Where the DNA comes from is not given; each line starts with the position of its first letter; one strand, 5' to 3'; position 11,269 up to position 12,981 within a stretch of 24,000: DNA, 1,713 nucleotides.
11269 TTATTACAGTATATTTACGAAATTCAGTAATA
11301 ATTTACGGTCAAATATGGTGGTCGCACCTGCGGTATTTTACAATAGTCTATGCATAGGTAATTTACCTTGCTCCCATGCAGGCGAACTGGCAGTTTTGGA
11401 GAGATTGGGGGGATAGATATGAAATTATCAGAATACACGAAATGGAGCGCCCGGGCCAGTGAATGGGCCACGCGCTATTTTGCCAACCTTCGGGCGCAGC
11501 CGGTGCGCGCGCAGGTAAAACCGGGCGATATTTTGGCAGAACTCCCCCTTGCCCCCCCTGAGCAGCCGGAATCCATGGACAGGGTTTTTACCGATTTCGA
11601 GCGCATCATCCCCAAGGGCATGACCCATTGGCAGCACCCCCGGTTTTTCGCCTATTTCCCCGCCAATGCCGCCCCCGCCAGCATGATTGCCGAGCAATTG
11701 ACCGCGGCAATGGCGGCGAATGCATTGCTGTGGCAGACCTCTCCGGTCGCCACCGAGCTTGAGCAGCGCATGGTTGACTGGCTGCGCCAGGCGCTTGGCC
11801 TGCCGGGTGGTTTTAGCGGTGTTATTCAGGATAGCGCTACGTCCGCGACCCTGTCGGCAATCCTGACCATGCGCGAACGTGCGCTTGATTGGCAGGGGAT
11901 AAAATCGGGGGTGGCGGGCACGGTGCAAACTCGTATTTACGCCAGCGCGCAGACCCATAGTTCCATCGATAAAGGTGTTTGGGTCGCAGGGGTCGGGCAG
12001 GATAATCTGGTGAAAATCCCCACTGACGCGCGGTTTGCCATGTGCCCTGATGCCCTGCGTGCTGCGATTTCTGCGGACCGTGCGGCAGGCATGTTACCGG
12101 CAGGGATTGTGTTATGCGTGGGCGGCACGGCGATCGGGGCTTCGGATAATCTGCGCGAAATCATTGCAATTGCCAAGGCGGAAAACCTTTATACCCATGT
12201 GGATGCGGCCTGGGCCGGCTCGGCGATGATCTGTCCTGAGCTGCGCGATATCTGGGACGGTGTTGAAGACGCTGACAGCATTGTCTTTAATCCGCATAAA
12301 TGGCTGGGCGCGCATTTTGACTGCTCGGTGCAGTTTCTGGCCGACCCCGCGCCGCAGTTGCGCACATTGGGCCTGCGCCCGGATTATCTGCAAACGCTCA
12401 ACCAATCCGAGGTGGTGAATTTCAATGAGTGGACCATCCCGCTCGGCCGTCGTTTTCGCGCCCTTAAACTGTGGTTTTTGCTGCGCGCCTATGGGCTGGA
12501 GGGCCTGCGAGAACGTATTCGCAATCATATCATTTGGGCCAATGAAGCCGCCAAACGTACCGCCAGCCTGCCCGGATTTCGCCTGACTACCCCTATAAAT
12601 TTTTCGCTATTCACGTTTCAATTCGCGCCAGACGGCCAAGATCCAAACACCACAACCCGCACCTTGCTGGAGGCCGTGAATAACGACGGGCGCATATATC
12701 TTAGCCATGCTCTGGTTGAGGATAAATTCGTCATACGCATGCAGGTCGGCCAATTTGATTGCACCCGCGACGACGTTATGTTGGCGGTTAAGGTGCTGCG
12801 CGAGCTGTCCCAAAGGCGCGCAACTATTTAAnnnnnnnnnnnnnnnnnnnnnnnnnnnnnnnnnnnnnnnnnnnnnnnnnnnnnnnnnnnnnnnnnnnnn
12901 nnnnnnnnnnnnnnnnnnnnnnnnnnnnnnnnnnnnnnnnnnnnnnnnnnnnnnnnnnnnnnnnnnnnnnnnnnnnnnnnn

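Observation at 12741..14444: Integrase-less mini-island in the 3' end of the PLP-decarboxylase gene, bounded by diverged duplicate gene tails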

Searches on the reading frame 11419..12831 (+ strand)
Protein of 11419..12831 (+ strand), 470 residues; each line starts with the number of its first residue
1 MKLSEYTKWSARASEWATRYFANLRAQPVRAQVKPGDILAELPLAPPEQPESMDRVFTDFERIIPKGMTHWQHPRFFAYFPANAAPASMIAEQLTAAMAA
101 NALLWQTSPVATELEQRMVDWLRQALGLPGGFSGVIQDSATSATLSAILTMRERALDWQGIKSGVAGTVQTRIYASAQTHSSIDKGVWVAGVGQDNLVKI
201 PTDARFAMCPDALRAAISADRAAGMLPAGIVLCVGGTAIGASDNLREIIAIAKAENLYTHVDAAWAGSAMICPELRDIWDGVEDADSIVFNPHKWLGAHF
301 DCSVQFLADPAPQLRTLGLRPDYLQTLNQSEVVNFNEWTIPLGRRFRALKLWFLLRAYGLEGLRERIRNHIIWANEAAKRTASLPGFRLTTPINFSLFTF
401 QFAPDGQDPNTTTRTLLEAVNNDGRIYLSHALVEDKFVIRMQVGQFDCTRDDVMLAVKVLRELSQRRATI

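Call 6: search_protein_families(library=pfam, proteins=[window:11419-12831:+], max_evalue=0.01)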
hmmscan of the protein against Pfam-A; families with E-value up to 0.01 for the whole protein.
window:11419-12831:+ (470 aa): 2 families
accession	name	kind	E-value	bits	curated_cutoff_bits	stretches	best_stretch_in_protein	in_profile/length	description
PF00282.25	Pyridoxal_deC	-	4.3e-88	296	27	1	35-401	1-373/375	Pyridoxal-dependent decarboxylase conserved domain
PF01212.27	Beta_elim_lyase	-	0.0023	17.8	27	1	172-270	73-176/288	Beta-eliminating lyase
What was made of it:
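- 11419..12831 (+): PLP-dependent decarboxylase, now a hybrid gene. The body and the tail up to the core are native. The last ~14 codons (from about 12789) and the stop are supplied by the insert. Pfam PF00282, E=4e-88 (call 6).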

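Call 7: search_protein_families(library=ncbifam, proteins=[window:11419-12831:+], max_evalue=0.01)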
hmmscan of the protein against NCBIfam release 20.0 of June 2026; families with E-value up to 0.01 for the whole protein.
window:11419-12831:+ (470 aa): 5 families
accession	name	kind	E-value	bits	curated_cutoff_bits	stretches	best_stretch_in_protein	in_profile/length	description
NF052646.1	DABADecarRhbB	equivalog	6.2e-43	147.1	900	1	76-406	100-423/491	L-2,4-diaminobutyrate decarboxylase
TIGR03799.1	NOD_PanD_pyr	equivalog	1.7e-26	92.7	606.1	1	168-405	207-440/522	pyridoxal-dependent aspartate 1-decarboxylase PanP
TIGR03812.1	tyr_de_CO2_Arch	equivalog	9.1e-13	47.8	299.4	1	111-379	57-304/375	tyrosine decarboxylase MfnA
NF002748.0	PRK02769.1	equivalog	1.8e-09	36.8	305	1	171-305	111-244/382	histidine decarboxylase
TIGR03811.1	tyr_de_CO2_Ent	equivalog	2.4e-07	29.6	905.3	1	178-269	230-326/608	tyrosine decarboxylase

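Call 8: find_related_loci(query=window:11419-12831:+, collection=genome_contigs, flank=6000)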
Query window:11419-12831:+ (470 aa) in genome_contigs; peptide patterns used: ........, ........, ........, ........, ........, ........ (x = any residue, [..] = any of these).
87 stretches matched a pattern; 78 encode a relative of the query (tblastn E <= 1e-3); 78 distinct loci.
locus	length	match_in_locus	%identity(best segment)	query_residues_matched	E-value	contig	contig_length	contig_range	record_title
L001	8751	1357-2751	86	1-465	0e+0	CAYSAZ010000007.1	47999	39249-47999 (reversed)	MAG TPA_asm: uncultured Rhodobacterales bacterium isolate binchicken_co67_139 genome assembly, contig: NODE_608_length_4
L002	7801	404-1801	66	1-466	0e+0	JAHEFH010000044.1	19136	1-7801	MAG: Rhodobacteraceae bacterium isolate Ww314 NODE_5363_length_19136_cov_6.773705, whole genome shotgun sequence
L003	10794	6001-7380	65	1-465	0e+0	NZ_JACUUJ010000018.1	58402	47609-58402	MAG: Yoonia sp. isolate Kmv28 NODE_177_length_58402_cov_9.895659, whole genome shotgun sequence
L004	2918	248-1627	64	1-464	0e+0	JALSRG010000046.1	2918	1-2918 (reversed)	MAG: Marinosulfonomonas sp. isolate 356-308_metabat1_scaf2bin.048 356-308_scaffold_28736_c1, whole genome shotgun sequen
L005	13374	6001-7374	63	1-463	0e+0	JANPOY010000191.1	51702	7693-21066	MAG: Paracoccaceae bacterium isolate VAR_83_metabat_517 VAR_83_k141_1858664, whole genome shotgun sequence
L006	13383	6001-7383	63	1-465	0e+0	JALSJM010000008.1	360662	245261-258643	MAG: Rhodobacteraceae bacterium isolate 354-166_metabat2_scaf2bin.097 354-166_scaffold_4_c1, whole genome shotgun sequen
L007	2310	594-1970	63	1-465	0e+0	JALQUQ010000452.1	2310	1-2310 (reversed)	MAG: Rhodobacteraceae bacterium isolate DJN.25 NODE_452_length_2310_cov_3.198388, whole genome shotgun sequence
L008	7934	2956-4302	65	1-454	0e+0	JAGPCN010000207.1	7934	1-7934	MAG: Fuscovulum sp. isolate Gw_SlAct_bin_275 Gw_SlAct_33280_length_7934_cov_8.069809, whole genome shotgun sequence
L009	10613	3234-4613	62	1-464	0e+0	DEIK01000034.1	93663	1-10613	MAG TPA_asm: Rhodobacteraceae bacterium UBA2776 UBA2776_contig_2289, whole genome shotgun sequence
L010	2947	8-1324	66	20-463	0e+0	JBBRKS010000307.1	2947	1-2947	MAG: Rhodobacterales bacterium isolate La1_concoct.067 LA1C_C.067_k141_2950009L_2947_cov_13.5100, whole genome shotgun s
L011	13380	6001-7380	61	1-464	0e+0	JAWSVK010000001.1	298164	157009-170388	MAG: Marinosulfonomonas sp. isolate BHT04_PBSA_alp1 B8PBSA_contig_2, whole genome shotgun sequence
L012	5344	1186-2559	63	1-463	0e+0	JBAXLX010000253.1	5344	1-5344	MAG: Pseudomonadota bacterium isolate ELA438 MAG438_253, whole genome shotgun sequence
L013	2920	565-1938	63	1-463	0e+0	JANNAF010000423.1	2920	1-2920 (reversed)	MAG: Rhodobacterales bacterium isolate OTE_78_metabat_510 OTE_78_k141_2021762, whole genome shotgun sequence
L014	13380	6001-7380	62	1-465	0e+0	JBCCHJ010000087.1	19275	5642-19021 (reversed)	MAG: Pseudomonadota bacterium isolate P01_B01_bin.64 k141_1956209_length_19275_cov_53.0000, whole genome shotgun sequenc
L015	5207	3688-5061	62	1-463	0e+0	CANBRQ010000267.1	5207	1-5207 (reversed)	MAG: Rhodobacteraceae bacterium isolate JR-DAM-100519-181 genome assembly, contig: JR-DAM-100519-C22734, whole genome sh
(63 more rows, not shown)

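Call 42: find_homologous_proteins(query=window:11419-12831:+, max_evalue=1e-100)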
Query window:11419-12831:+ (470 aa): 7794 proteins with E <= 1e-100 among 8000 candidates; the best 120 are listed.
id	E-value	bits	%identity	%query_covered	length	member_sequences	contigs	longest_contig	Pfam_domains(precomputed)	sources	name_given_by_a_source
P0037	0.0e+0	1072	100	100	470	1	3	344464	PF00282.26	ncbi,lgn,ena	ncbi:MAG: pyridoxal-dependent decarboxylase [Paracoccaceae bacterium]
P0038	2.0e-274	928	86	99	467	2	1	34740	PF00282.26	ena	-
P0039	4.8e-241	818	74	99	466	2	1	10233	PF00282.26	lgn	-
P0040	1.1e-232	791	72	99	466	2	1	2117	PF00282.26,PF01212.28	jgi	-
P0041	5.6e-230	782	72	99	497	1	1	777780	PF00282.26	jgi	jgi:aromatic-L-amino-acid decarboxylase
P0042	1.0e-229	781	71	100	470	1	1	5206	PF00282.26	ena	-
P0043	6.7e-228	775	72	99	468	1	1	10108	PF00282.26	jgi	jgi:aromatic-L-amino-acid decarboxylase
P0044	1.1e-227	774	71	99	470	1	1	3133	PF00282.26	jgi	jgi:aromatic-L-amino-acid decarboxylase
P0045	5.6e-225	765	71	99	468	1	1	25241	PF00282.26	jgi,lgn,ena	-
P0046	1.9e-224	764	70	99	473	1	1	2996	PF00282.26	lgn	-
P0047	3.3e-224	763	69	99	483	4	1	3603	PF00282.26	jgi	-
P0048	7.0e-224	762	69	99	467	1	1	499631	PF00282.26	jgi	jgi:aromatic-L-amino-acid decarboxylase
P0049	7.6e-224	762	70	99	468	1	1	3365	PF00282.26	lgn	-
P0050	1.8e-223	760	70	99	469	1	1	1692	PF00282.26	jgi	jgi:aromatic-L-amino-acid decarboxylase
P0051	5.3e-223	759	69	99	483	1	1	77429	PF00282.26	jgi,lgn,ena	-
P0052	6.9e-223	758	70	99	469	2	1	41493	PF00282.26,PF01212.28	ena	-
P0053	1.4e-222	757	69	99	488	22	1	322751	PF00282.26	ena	-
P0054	3.7e-222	756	71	99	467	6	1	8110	PF00282.26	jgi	-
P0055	3.7e-222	756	69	99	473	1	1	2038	PF00282.26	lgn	-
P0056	3.8e-222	756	71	99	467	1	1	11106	PF00282.26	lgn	-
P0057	4.0e-222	756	70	99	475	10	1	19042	PF00282.26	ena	-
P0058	7.1e-222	755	69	99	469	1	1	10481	PF00282.26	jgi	-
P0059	7.5e-222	755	69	99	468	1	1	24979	PF00282.26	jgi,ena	-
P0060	9.6e-222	755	69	99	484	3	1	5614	PF00282.26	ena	-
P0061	9.8e-222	755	70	99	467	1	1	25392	PF00282.26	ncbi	-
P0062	1.9e-221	754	69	99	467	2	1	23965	PF00282.26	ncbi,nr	ncbi:MAG: aspartate aminotransferase family protein [Rhodobacteraceae bacterium]|nr:aspartate aminot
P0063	3.6e-221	753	69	99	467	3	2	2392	PF00282.26,PF01212.28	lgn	-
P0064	3.7e-221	753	68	99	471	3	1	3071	PF00282.26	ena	-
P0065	4.1e-221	753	70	99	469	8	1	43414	PF00282.26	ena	-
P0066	4.4e-221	753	69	99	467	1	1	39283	PF00282.26,PF01212.28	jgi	jgi:aromatic-L-amino-acid decarboxylase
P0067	4.8e-221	752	69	99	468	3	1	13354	PF00282.26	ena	-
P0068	4.9e-221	752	69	99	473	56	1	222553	PF00282.26,PF01212.28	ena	-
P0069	5.8e-221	752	70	99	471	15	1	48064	PF00282.26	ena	-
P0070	6.5e-221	752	68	99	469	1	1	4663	PF00282.26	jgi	jgi:aromatic-L-amino-acid decarboxylase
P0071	1.0e-220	751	69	99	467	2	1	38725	PF00282.26,PF01212.28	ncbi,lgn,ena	-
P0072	1.6e-220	751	68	99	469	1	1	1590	PF00282.26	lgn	-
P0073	1.6e-220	751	69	99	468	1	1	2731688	PF00282.26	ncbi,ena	-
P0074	2.4e-220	750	69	99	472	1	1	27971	PF00282.26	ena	-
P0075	3.1e-220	750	68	99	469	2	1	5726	PF00282.26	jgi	jgi:aromatic-L-amino-acid decarboxylase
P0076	3.3e-220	750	69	99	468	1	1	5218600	PF00282.26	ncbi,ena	-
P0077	3.3e-220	750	69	100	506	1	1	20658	PF00282.26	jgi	-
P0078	3.5e-220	750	68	99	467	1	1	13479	PF00282.26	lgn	-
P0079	4.2e-220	749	69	99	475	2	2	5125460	PF00282.26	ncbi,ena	-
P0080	5.5e-220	749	68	99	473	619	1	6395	PF00282.26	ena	-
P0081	1.1e-219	748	69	99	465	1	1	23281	PF00282.26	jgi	-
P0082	1.2e-219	748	69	99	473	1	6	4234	PF00282.26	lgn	-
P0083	1.6e-219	747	68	99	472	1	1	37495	PF00282.26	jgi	jgi:aromatic-L-amino-acid decarboxylase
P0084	1.8e-219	747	69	99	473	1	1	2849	PF00282.26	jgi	jgi:aromatic-L-amino-acid decarboxylase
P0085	2.2e-219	747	69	99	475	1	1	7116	PF00282.26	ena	-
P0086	2.7e-219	747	69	99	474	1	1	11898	PF00282.26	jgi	-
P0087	3.4e-219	746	69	98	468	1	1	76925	PF00282.26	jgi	-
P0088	5.9e-219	746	69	99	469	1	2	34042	PF00282.26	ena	-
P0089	6.5e-219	745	68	100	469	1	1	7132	PF00282.26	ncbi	-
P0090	6.8e-219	745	68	99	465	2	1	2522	PF00282.26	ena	-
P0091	7.2e-219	745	68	99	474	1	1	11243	PF00282.26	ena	-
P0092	8.8e-219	745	69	99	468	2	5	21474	PF00282.26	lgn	-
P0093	1.3e-218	744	69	99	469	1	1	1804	PF00282.26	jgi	-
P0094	1.6e-218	744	68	99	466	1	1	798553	PF00282.26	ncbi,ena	-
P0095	1.7e-218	744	68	99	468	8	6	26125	PF00282.26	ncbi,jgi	jgi:aromatic-L-amino-acid decarboxylase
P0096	2.0e-218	744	67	100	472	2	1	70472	PF00282.26,PF01212.28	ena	-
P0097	2.0e-218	744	68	99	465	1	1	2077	PF00282.26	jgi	-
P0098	2.3e-218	744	69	99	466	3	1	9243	PF00282.26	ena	-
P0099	3.1e-218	743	68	99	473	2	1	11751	PF00282.26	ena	-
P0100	3.3e-218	743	69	99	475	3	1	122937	PF00282.26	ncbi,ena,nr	ncbi:MAG: pyridoxal-dependent decarboxylase [Gemmatimonadota bacterium]|nr:pyridoxal-dependent decar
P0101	4.3e-218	743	68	99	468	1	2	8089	PF00282.26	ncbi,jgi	ncbi:MAG: aromatic-L-amino-acid decarboxylase [Pirellulaceae bacterium]|jgi:aromatic-L-amino-acid de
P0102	4.5e-218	743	68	99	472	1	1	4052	PF00282.26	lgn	-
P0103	6.7e-218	742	69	99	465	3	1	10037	PF00282.26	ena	-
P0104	1.2e-217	741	67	99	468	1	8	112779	PF00282.26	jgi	jgi:aromatic-L-amino-acid decarboxylase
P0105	1.3e-217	741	68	99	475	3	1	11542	PF00282.26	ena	-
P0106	1.3e-217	741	69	99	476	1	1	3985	PF00282.26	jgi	jgi:aromatic-L-amino-acid/L-tryptophan decarboxylase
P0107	1.6e-217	741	68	99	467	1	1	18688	PF00282.26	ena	-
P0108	2.0e-217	740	68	99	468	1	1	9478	PF00282.26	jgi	-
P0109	2.4e-217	740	68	99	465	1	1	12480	PF00282.26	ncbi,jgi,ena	-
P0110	3.0e-217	740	69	99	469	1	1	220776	PF00282.26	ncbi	-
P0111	3.6e-217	740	69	99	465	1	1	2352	PF00282.26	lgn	-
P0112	4.1e-217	739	68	99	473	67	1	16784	PF00282.26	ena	-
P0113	4.9e-217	739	69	99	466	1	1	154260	PF00282.26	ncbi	-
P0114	5.0e-217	739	68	100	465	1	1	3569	PF00282.26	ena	-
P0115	9.5e-217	738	69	99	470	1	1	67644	PF00282.26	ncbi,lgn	-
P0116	1.0e-216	738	69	99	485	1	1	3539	PF00282.26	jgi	-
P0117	1.1e-216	738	67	99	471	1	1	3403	PF00282.26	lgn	-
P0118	1.8e-216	737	68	99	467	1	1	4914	PF00282.26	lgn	-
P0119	2.4e-216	737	68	99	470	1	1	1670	PF00282.26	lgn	-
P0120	2.6e-216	737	67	99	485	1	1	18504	PF00282.26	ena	-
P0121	2.7e-216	737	67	99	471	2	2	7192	PF00282.26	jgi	jgi:aromatic-L-amino-acid decarboxylase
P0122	3.4e-216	736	67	99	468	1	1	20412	PF00282.26,PF01212.28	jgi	jgi:aromatic-L-amino-acid decarboxylase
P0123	3.4e-216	736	68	99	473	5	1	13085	PF00282.26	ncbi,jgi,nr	ncbi:MAG: aspartate aminotransferase family protein [Alphaproteobacteria bacterium]|nr:aspartate ami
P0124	4.2e-216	736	67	100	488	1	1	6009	PF00282.26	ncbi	-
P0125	6.1e-216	736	68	99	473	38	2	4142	PF00282.26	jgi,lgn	jgi:aromatic-L-amino-acid decarboxylase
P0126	6.9e-216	735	68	99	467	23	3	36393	PF00282.26,PF01212.28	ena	-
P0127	9.3e-216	735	68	99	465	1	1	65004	PF00282.26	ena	-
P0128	9.6e-216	735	67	99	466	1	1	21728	PF00282.26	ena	-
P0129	1.0e-215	735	68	100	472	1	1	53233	PF00282.26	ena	-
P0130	1.1e-215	735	67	99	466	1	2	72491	PF00282.26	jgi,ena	-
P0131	1.2e-215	735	68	99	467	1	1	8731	PF00282.26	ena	-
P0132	1.2e-215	735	67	99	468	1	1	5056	PF00282.26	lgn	-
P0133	1.4e-215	734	68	99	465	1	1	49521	PF00282.26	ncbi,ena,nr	ncbi:MAG: aspartate aminotransferase family protein [Rhodobacteraceae bacterium]|nr:aspartate aminot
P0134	1.5e-215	734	68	99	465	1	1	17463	PF00282.26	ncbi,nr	ncbi:MAG: aspartate aminotransferase family protein [Rhodobacteraceae bacterium]|nr:aspartate aminot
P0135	2.8e-215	733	66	99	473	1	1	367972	PF00282.26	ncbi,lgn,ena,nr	ncbi:MAG: aspartate aminotransferase family protein [Deltaproteobacteria bacterium]|nr:aspartate ami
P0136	5.1e-215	733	67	99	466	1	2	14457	PF00282.26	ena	-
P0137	5.9e-215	732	67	99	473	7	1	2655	PF00282.26,PF01212.28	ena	-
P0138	1.0e-214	732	67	99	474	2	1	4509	PF00282.26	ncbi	-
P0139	1.2e-214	731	68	99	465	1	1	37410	PF00282.26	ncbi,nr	ncbi:MAG: aspartate aminotransferase family protein [Rhodobacteraceae bacterium]|nr:aspartate aminot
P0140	1.4e-214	731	67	99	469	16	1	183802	PF00282.26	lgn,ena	-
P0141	1.5e-214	731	67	99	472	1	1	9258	PF00282.26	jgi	-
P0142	2.0e-214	731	68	99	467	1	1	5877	PF00282.26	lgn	-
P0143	2.3e-214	730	67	99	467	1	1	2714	PF00282.26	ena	-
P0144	2.5e-214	730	67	99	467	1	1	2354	PF00282.26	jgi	jgi:aromatic-L-amino-acid decarboxylase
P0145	4.6e-214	729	67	99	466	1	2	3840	PF00282.26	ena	-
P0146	5.5e-214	729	68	100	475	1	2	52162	PF00282.26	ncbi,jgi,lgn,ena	-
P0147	8.0e-214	729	68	99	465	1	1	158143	PF00282.26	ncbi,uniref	ncbi:pyridoxal phosphate-dependent decarboxylase family protein [Maricaulis sp.]|uniref:pyridoxal ph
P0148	1.4e-213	728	68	99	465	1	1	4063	PF00282.26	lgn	-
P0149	1.5e-213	728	66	99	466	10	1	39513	PF00282.26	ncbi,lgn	-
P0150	1.7e-213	728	66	99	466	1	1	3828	PF00282.26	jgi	jgi:aromatic-L-amino-acid decarboxylase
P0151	1.9e-213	727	67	99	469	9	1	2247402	PF00282.26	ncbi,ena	-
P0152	2.0e-213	727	67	99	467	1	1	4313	PF00282.26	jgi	jgi:aromatic-L-amino-acid decarboxylase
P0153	2.6e-213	727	67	100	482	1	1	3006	PF00282.26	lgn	-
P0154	4.1e-213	726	67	99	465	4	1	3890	PF00282.26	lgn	-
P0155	4.2e-213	726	68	99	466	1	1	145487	PF00282.26,PF01212.28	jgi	jgi:aromatic-L-amino-acid decarboxylase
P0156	5.4e-213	726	66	99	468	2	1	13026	PF00282.26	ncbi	-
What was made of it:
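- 11419..12831 (+): At 470 aa its length falls within the 465-475 aa typical of the family (call 42).
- On Integrative element inserted in a gene's 3' end with tail replacement (e14/phage 21-icd type): Only one such relative exists in the collections searched (call 42).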

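Call 44: find_encoding_contigs(protein=P0042, flank=6000, max_places=3)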
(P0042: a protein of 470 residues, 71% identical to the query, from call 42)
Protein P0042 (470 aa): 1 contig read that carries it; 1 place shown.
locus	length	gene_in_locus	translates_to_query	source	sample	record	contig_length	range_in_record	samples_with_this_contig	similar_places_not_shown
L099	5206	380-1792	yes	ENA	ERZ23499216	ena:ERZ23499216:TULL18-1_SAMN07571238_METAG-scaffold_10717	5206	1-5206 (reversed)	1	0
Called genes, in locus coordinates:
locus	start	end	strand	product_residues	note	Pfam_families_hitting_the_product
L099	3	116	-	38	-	?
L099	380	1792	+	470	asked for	PF00282:Pyridoxal_deC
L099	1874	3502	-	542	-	PF06418:CTP_synth_N, PF00117:GATase, PF07722:Peptidase_C26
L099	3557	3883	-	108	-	-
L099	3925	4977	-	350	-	-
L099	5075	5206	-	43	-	?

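Call 71: search_protein_families(library=pfam, alignment_id=A8, max_evalue=0.00001)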
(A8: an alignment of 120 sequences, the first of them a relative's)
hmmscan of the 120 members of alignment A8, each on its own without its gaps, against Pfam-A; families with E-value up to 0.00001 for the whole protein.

A. member 1, L001:2757-4007:- (416 aa): 2 families
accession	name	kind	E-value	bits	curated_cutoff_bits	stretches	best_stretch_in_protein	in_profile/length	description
PF21279.3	YhfX-like_C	-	8.4e-21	74.8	27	1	280-381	1-95/97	YhfX-like, C-terminal domain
PF01168.26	Ala_racemase_N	-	7.4e-14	52.4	24.1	1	33-264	1-219/220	Alanine racemase, N-terminal domain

B. families by the number of members that match (of 120 scanned): 71 families (the first 25 are shown)
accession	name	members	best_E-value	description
PF04536.20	TPM_phosphatase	19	7.9e-34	TPM domain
PF00005.33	ABC_tran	16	3.9e-51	ABC transporter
PF13304.12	AAA_21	14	2.5e-20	AAA domain, putative AbiEii toxin, Type IV TA system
PF16326.10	ABC_tran_CTD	14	5.3e-19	ABC transporter C-terminal domain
PF02463.25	SMC_N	12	8.1e-14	RecF/RecN/SMC N terminal domain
PF13555.12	AAA_29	11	6.7e-10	P-loop containing region of AAA domain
PF01926.29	MMR_HSR1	8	1e-06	50S ribosome-binding GTPase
PF13191.12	AAA_16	7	8.3e-09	AAA ATPase domain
PF13476.12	AAA_23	7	4.5e-07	AAA domain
PF00106.31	adh_short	6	2.2e-49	short chain dehydrogenase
PF13561.12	adh_short_C2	6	1.1e-46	Enoyl-(Acyl carrier protein) reductase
PF13401.12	AAA_22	6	9.7e-08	AAA domain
PF06253.16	MTTB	5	1.8e-113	Trimethylamine methyltransferase (MTTB)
PF04820.20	Trp_halogenase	5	6.5e-104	Tryptophan halogenase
PF11975.13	Glyco_hydro_4C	5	1.8e-53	Family 4 glycosyl hydrolase C-terminal domain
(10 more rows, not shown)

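Call 86: list_cluster_members(proteins=[P0037, P0020, P0038, P0001])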
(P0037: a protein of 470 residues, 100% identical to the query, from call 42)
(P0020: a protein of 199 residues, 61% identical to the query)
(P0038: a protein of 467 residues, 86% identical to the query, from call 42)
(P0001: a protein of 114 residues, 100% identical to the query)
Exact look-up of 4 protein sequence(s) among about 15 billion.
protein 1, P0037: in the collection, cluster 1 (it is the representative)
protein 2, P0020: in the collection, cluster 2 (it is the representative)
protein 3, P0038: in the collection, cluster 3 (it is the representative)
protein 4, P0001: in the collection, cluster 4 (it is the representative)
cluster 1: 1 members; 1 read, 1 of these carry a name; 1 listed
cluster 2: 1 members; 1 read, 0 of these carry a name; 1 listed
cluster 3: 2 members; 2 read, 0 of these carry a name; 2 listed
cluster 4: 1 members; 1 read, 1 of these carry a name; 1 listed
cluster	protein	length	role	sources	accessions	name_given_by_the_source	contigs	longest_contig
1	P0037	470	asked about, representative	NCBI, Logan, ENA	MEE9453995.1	MAG: pyridoxal-dependent decarboxylase [Paracoccaceae bacterium]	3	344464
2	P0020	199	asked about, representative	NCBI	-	-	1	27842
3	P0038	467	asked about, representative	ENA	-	-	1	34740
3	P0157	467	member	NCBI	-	-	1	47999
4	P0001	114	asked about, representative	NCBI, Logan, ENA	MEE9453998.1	MAG: helix-turn-helix transcriptional regulator [Paracoccaceae bacterium]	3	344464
